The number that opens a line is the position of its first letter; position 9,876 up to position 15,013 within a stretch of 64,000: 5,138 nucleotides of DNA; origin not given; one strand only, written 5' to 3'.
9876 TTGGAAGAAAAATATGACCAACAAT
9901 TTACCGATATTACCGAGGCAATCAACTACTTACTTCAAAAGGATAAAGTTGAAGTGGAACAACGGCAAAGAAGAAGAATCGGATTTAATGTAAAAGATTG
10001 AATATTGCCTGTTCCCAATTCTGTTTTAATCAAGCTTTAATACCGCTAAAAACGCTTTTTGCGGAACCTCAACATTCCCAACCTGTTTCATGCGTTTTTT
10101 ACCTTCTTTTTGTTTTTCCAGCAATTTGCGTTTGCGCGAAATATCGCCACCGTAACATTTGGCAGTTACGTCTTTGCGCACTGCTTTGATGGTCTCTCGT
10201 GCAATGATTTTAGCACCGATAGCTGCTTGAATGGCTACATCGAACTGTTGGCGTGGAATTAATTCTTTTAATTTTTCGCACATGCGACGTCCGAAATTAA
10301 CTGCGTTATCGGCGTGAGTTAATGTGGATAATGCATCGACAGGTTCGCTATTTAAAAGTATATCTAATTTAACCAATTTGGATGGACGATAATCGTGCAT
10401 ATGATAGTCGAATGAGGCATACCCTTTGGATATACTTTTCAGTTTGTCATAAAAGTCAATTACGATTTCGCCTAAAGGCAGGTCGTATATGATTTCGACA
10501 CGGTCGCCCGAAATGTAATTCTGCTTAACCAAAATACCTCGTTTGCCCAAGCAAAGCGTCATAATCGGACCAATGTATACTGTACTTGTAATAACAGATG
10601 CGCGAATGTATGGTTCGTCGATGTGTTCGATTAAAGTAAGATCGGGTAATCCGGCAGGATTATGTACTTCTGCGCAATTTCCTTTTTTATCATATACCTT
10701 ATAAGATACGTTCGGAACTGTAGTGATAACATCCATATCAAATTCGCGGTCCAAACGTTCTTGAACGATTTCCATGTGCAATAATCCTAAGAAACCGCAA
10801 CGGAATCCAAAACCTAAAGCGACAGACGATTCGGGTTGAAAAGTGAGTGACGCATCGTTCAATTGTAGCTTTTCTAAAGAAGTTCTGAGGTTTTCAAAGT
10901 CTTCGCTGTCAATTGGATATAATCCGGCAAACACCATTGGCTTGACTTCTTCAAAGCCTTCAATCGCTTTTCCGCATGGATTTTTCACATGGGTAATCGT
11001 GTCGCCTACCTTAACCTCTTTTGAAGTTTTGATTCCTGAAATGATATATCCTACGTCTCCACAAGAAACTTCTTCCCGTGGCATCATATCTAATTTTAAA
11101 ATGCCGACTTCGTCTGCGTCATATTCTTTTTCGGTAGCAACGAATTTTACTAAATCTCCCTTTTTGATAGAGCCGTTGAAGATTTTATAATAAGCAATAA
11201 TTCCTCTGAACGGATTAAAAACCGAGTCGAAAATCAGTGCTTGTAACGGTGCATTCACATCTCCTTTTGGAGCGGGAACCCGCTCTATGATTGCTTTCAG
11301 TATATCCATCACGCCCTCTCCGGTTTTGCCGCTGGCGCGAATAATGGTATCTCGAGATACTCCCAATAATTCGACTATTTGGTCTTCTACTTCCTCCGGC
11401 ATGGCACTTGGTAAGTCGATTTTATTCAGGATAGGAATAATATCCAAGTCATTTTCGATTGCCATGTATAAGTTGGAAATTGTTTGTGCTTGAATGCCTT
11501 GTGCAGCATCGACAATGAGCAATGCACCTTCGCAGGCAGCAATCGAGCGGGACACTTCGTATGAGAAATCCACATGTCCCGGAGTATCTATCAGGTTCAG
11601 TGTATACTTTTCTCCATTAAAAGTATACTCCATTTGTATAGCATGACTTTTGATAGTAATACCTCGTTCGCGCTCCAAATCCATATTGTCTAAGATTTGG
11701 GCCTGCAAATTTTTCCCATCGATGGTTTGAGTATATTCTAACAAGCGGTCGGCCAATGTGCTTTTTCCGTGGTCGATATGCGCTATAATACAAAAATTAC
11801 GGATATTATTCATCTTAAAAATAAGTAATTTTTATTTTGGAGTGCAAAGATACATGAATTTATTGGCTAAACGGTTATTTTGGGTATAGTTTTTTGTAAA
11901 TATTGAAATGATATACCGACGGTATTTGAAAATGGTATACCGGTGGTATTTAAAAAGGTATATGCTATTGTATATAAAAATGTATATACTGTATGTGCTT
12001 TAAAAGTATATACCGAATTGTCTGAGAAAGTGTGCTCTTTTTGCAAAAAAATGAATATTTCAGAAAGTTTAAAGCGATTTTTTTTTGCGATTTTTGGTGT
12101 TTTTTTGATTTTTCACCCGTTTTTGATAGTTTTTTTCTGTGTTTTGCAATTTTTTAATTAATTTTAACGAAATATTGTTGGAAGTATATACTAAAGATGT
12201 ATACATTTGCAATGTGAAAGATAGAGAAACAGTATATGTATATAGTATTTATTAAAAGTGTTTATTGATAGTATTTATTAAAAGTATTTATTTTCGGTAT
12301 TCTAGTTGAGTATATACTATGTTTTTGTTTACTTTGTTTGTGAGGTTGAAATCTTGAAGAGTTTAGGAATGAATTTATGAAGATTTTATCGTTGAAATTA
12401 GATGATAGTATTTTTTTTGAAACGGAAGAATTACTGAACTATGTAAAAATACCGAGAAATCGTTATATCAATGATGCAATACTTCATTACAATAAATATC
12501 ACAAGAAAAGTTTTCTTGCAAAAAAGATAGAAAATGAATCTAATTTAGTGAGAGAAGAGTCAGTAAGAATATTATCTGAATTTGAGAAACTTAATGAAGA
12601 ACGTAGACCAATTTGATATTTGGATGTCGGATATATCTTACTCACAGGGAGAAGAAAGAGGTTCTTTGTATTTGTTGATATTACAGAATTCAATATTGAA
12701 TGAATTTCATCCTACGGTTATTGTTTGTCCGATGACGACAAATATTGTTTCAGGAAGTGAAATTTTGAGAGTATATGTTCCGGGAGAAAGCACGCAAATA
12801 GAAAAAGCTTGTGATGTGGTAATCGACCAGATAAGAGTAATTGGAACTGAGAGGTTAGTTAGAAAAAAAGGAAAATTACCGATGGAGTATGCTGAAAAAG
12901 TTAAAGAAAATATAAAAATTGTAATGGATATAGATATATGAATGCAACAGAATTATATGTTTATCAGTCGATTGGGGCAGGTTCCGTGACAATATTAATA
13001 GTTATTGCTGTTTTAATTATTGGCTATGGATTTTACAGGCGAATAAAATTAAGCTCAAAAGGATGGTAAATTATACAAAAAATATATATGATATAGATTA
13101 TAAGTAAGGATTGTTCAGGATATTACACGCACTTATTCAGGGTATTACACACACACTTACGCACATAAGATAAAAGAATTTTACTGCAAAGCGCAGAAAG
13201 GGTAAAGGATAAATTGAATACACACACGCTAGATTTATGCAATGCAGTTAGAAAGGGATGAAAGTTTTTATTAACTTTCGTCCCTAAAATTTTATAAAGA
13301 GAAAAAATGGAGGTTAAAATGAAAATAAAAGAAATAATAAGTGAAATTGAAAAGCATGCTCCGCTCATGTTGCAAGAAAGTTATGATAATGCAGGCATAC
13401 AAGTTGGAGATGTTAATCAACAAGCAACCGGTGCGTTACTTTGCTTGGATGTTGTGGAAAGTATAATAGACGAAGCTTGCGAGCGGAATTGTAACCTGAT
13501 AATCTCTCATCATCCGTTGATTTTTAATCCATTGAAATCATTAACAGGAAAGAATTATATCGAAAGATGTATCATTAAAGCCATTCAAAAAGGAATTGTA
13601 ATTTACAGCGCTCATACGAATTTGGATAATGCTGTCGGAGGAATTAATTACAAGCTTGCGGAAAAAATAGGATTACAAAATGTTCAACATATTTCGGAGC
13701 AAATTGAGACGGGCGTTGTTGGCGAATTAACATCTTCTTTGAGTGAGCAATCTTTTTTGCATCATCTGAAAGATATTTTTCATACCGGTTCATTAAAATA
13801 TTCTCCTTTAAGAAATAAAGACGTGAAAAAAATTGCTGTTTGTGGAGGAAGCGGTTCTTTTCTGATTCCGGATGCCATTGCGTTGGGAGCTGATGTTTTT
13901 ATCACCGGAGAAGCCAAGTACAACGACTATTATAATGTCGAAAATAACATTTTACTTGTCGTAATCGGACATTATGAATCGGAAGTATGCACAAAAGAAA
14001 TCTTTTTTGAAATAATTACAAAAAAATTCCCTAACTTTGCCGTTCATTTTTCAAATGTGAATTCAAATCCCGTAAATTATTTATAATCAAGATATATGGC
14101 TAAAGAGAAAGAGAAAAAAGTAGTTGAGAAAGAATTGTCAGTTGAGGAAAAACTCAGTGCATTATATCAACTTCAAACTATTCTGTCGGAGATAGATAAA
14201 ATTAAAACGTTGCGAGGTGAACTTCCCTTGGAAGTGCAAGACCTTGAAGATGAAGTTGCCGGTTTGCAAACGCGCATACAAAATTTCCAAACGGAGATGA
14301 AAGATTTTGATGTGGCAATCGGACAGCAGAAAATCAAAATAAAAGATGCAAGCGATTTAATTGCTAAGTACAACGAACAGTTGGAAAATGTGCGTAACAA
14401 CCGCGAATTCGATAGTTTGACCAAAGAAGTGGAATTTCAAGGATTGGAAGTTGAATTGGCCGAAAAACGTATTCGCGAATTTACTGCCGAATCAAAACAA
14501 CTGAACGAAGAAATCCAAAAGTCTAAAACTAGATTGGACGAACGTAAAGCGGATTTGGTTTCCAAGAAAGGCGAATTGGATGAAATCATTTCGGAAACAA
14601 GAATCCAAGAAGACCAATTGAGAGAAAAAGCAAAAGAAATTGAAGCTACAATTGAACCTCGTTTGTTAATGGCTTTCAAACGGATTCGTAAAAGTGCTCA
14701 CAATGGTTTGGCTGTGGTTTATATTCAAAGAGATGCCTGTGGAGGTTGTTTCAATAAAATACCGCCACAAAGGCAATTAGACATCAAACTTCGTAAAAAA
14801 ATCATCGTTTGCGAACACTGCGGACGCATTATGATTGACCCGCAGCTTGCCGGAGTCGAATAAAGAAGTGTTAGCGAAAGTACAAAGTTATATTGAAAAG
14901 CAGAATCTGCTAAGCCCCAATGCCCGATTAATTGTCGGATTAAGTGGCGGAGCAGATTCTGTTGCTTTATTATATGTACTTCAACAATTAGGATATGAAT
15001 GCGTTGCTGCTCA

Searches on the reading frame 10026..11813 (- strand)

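Call 9: search_protein_families(library=pfam, proteins=[window:10026-11813:-], max_evalue=0.0001)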
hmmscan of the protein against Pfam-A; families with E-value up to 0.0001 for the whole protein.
window:10026-11813:- (595 aa): 5 families
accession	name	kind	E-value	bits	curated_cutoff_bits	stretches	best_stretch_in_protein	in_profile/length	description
PF00009.33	GTP_EFTU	-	2e-56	191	26.5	1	3-180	2-187/188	Elongation factor Tu GTP binding domain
PF06421.17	LepA_C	-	5.1e-52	174.9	29.7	1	487-593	1-107/107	GTP-binding protein LepA C-terminus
PF00679.30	EFG_C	-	1e-18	67.6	27.9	1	399-484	3-87/89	Elongation factor G C-terminus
PF03144.31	GTP_EFTU_D2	-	1.4e-11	45.1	30.3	1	204-274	1-73/73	Elongation factor Tu domain 2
PF14492.12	EFG_III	-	3e-05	24.4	27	0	291-364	3-73/75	Elongation Factor G, domain III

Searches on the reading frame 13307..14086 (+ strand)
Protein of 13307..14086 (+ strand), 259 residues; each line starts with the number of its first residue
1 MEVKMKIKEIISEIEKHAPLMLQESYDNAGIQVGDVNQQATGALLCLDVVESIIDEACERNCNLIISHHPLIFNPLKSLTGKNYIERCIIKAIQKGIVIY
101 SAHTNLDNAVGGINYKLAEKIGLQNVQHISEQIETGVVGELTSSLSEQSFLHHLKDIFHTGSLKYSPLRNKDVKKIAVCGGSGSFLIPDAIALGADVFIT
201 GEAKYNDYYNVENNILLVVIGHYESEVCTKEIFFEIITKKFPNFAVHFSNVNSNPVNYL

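Call 9: search_protein_families(library=pfam, proteins=[window:13307-14086:+], max_evalue=0.0001)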
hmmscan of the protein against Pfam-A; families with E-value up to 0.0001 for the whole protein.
window:13307-14086:+ (259 aa): 1 family
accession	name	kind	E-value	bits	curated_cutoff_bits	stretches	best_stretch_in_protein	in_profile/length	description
PF01784.24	DUF34_NIF3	-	2.3e-79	267.1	23.4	1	5-255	1-256/256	Duf34/NIF3 (NGG1p interacting factor 3)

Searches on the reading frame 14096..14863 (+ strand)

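Call 9: search_protein_families(library=pfam, proteins=[window:14096-14863:+], max_evalue=0.0001)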
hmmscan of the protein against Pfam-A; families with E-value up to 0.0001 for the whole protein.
window:14096-14863:+ (255 aa): 1 family
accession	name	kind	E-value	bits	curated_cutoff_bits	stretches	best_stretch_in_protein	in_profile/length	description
PF02591.20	Zn_ribbon_9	-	2.4e-13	50.4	29.1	1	214-246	1-33/33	C4-type zinc ribbon domain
